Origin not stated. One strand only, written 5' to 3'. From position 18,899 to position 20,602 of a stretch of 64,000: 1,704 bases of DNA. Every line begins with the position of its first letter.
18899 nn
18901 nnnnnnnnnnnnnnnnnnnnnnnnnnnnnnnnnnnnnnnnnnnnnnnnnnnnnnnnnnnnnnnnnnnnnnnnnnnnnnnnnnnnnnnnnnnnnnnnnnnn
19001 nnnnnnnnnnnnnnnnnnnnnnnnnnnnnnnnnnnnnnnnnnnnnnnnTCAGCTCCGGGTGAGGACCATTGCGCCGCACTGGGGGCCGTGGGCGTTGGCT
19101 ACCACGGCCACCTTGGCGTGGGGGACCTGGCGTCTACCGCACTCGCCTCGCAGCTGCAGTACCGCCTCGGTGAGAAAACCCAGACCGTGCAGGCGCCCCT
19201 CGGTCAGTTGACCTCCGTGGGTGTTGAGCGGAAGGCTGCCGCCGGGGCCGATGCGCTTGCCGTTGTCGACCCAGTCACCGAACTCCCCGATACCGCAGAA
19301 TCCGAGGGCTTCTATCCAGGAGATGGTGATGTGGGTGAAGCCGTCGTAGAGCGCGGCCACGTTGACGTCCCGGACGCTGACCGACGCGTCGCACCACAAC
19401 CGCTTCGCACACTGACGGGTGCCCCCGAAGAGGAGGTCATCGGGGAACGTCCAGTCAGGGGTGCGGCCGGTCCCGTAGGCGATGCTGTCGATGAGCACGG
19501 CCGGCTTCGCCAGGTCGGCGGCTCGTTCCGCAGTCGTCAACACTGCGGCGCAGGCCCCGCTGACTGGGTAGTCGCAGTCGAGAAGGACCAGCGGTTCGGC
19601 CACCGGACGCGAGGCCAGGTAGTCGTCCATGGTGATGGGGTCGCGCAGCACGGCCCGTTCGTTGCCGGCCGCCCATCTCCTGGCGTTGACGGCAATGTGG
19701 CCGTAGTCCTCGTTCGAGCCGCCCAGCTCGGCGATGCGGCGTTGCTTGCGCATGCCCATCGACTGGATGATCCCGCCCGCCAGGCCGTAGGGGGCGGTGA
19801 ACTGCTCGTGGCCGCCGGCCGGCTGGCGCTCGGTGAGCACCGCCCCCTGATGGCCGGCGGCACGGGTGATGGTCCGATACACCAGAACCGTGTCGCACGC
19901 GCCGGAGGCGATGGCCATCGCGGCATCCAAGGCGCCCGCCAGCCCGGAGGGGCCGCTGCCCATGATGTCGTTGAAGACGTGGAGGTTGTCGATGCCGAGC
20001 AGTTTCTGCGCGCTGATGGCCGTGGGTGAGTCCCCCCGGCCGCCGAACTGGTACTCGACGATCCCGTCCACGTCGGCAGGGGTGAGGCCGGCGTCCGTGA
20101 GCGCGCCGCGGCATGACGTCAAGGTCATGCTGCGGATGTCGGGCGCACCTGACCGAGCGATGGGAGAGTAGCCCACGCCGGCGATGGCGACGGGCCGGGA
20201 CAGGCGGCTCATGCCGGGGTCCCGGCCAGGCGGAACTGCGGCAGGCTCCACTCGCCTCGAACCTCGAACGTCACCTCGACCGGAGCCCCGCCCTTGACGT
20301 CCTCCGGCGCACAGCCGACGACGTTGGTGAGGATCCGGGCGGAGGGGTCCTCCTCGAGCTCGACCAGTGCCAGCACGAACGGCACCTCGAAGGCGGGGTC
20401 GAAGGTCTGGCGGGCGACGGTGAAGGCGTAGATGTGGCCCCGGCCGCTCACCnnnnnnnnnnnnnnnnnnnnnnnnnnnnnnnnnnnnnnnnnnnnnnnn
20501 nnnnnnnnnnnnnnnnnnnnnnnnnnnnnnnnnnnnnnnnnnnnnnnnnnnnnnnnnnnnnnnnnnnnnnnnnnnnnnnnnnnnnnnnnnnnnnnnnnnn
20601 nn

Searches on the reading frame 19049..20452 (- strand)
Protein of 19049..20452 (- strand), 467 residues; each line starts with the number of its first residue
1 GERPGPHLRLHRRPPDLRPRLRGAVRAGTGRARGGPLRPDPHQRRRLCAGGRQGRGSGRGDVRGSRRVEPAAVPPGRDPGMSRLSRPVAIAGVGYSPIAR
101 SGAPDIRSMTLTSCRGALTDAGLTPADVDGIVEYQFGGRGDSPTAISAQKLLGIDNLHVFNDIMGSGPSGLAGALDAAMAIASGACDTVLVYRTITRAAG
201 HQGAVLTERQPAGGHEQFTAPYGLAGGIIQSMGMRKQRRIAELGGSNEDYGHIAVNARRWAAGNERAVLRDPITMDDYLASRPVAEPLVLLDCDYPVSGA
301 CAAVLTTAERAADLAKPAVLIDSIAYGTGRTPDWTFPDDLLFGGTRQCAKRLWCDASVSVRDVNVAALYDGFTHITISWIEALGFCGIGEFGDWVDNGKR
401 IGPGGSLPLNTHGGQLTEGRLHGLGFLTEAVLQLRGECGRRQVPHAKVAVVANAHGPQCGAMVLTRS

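Call 7: search_protein_families(library=pfam, proteins=[window:19049-20452:-], max_evalue=0.001)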
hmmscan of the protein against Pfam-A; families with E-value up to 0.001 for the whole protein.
window:19049-20452:- (467 aa): 1 family
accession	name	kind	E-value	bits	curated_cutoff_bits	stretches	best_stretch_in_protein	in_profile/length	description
PF22691.2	Thiolase_C_1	-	7.3e-31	107.3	28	1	338-456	13-132/144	Thiolase C-terminal domain-like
